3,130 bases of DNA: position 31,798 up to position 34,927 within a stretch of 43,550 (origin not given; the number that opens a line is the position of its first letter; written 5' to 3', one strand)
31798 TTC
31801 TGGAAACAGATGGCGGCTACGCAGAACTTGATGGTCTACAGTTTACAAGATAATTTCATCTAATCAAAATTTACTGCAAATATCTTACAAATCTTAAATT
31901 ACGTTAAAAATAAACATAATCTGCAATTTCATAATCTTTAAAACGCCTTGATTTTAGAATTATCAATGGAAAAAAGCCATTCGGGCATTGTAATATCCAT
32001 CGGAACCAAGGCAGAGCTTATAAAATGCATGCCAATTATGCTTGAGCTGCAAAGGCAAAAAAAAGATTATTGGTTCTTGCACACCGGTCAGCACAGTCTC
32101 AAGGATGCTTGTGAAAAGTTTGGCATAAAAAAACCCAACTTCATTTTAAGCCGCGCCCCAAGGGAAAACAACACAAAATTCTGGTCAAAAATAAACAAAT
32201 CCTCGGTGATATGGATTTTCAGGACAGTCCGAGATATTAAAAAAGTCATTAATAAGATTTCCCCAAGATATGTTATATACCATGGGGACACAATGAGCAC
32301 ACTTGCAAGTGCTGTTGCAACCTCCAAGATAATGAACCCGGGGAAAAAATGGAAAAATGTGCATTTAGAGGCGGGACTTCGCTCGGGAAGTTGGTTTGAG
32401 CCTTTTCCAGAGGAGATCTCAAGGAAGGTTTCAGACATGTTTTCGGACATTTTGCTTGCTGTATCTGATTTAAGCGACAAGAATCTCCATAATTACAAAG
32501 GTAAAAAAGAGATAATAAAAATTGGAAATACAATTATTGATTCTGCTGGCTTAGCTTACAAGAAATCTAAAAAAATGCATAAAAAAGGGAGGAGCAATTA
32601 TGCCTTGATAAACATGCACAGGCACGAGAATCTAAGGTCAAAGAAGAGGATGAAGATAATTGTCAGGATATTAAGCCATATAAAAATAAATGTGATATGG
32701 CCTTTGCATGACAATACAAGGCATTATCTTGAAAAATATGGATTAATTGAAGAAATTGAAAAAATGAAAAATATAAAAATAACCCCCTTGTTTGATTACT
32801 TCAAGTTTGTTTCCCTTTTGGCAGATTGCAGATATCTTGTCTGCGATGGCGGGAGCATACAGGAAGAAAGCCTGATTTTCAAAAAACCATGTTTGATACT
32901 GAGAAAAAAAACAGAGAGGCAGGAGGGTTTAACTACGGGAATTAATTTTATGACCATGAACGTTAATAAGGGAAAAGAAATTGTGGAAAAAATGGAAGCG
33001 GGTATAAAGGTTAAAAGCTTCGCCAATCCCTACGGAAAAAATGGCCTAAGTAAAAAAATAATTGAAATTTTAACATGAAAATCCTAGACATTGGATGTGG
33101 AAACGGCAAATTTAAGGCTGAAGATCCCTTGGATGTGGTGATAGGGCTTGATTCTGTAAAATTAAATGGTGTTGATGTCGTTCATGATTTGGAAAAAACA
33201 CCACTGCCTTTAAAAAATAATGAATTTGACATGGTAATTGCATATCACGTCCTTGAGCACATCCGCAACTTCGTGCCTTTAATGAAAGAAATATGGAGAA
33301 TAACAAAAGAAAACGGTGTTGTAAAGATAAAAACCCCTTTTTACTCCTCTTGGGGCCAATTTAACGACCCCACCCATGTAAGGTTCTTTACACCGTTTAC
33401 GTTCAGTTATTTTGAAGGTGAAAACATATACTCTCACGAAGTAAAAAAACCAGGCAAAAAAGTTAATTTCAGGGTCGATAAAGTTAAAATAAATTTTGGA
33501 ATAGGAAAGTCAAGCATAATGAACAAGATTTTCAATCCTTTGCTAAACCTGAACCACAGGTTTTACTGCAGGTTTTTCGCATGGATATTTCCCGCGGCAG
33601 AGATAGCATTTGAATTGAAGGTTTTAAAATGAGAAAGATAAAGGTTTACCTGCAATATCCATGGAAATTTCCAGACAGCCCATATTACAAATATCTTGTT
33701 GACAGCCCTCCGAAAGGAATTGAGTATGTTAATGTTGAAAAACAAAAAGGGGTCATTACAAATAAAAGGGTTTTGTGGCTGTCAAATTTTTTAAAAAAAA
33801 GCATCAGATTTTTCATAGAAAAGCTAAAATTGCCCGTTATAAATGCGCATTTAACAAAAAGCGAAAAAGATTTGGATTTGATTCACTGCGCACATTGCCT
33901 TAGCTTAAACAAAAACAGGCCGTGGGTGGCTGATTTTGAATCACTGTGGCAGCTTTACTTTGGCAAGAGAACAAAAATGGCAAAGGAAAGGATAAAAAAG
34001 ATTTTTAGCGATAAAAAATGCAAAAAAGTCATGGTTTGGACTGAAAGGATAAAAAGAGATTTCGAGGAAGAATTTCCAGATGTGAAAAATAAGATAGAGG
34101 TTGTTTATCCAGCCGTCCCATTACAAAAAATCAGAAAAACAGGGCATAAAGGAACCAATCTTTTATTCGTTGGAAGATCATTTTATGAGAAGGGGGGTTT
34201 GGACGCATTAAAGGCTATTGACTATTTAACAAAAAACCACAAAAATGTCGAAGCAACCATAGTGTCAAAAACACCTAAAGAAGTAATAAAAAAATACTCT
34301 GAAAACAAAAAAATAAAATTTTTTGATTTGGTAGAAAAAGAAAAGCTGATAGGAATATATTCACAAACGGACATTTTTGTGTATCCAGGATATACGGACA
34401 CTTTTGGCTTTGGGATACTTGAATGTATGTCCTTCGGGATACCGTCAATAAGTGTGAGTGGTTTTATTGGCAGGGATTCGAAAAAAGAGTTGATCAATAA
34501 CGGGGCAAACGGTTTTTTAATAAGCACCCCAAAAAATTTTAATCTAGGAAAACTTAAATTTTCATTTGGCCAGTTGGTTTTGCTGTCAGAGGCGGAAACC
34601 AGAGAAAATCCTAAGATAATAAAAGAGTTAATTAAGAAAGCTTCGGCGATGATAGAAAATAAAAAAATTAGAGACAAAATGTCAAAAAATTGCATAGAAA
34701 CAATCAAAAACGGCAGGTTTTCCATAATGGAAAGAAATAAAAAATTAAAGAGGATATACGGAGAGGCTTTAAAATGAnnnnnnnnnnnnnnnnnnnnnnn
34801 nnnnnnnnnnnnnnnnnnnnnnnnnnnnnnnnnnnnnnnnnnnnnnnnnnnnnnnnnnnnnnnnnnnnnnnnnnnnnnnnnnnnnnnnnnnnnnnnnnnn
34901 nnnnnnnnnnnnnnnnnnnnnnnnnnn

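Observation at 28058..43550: N-glycosylation island predicting a methyl-branched 6-deoxyhexose built from a GDP-sugar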

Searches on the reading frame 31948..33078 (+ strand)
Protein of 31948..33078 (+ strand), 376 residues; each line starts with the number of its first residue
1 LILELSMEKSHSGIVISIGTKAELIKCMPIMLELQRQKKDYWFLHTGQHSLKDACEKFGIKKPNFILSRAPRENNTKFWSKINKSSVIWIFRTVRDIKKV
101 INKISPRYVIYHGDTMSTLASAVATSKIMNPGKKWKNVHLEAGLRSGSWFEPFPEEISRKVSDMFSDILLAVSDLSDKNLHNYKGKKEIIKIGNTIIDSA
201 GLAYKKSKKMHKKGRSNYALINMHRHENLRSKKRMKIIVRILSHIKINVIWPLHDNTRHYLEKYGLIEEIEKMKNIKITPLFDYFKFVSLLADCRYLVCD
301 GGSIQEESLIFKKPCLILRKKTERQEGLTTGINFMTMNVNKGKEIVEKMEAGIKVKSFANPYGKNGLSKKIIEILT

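Call 3: search_protein_families(library=pfam, proteins=[window:31948-33078:+], max_evalue=0.01)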
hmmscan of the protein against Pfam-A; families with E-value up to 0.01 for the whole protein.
window:31948-33078:+ (376 aa): 1 family
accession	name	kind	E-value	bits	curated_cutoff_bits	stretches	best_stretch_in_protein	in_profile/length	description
PF02350.25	Epimerase_2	-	1.8e-60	205.1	30.6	1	34-375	3-346/347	UDP-N-acetylglucosamine 2-epimerase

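Call 5: search_protein_families(library=ncbifam, proteins=[window:31948-33078:+], max_evalue=0.001)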
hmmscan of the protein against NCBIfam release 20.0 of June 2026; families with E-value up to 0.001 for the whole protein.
window:31948-33078:+ (376 aa): 2 families
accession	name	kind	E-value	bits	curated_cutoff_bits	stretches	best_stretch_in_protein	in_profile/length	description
TIGR00236.1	wecB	equivalog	2.4e-56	191.5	210.15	1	14-375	3-362/366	non-hydrolyzing UDP-N-acetylglucosamine 2-epimerase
TIGR03568.1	NeuC_NnaA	equivalog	3.5e-13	49.2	235.9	1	14-375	3-365/365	UDP-N-acetylglucosamine 2-epimerase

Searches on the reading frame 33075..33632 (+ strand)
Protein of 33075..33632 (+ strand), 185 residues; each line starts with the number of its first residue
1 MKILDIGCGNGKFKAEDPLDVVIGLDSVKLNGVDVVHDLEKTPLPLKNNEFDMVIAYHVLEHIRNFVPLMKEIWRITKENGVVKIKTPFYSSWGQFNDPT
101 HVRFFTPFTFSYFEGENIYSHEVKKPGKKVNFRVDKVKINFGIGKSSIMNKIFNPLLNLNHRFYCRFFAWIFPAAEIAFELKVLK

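Call 3: search_protein_families(library=pfam, proteins=[window:33075-33632:+], max_evalue=0.01)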
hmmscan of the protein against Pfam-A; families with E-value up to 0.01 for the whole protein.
window:33075-33632:+ (185 aa): 7 families
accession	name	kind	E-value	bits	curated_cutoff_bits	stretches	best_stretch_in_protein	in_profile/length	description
PF08241.18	Methyltransf_11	-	6.6e-11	43.1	21.2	1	4-83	1-93/95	Methyltransferase domain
PF13489.12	Methyltransf_23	-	2.8e-09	37.3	27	1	1-107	24-147/164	Methyltransferase domain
PF13847.12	Methyltransf_31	-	9.7e-08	32.3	27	1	38-88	62-112/145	Methyltransferase domain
PF13649.12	Methyltransf_25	-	6e-07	30.5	27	1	36-81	52-97/97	Methyltransferase domain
PF08242.18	Methyltransf_12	-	4e-06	27.9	30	1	39-83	58-98/98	Methyltransferase domain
PF05148.21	Methyltransf_8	-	0.00011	22.6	27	1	3-85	76-156/219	Hypothetical methyltransferase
PF07021.18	MetW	-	0.0045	17.1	21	0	2-80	16-105/193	Methionine biosynthesis protein MetW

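Call 5: search_protein_families(library=ncbifam, proteins=[window:33075-33632:+], max_evalue=0.001)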
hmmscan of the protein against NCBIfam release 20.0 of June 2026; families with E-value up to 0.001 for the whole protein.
window:33075-33632:+ (185 aa): 4 families
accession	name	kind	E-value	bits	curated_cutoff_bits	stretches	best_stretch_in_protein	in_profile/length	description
TIGR01983.1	UbiG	equivalog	1.3e-05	24.6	102.95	0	47-87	113-153/228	bifunctional 2-polyprenyl-6-hydroxyphenol methylase/3-demethylubiquinol 3-O-methyltransferase UbiG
TIGR02081.1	metW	equivalog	3.6e-05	23.4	189.5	1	2-80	16-105/194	methionine biosynthesis protein MetW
NF045667.1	MTase_DVU1556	equivalog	0.00011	21.8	155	1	2-83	25-117/213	DVU_1556 family methyltransferase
TIGR02072.1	BioC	equivalog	0.00025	21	184.95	0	2-101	37-148/244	malonyl-ACP O-methyltransferase BioC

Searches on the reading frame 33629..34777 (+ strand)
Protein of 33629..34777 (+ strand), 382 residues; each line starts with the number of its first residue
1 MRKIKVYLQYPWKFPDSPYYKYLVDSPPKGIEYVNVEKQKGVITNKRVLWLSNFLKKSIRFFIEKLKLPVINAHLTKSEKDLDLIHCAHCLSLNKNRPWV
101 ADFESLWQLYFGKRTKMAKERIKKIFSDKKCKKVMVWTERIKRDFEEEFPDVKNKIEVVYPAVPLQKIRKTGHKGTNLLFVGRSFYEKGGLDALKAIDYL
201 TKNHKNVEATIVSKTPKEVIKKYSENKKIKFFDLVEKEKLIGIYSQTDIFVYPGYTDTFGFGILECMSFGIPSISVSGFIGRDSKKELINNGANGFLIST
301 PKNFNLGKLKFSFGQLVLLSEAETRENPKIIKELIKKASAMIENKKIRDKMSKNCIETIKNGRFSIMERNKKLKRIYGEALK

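Call 3: search_protein_families(library=pfam, proteins=[window:33629-34777:+], max_evalue=0.01)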
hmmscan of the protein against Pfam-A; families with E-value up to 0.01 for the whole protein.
window:33629-34777:+ (382 aa): 4 families
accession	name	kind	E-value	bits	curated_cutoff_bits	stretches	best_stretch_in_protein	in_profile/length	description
PF00534.26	Glycos_transf_1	-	5.4e-16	59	26.4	1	174-301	14-143/172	Glycosyl transferases group 1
PF13692.12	Glyco_trans_1_4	-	9.5e-15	55.5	27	1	177-300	3-128/142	Glycosyl transferases group 1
PF13439.12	Glyco_transf_4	-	0.00068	20.1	28.5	1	78-166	71-169/170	Glycosyltransferase Family 4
PF04078.19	Rcd1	-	0.0084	15.9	37.7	0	314-379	190-255/260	Cell differentiation family, Rcd1-like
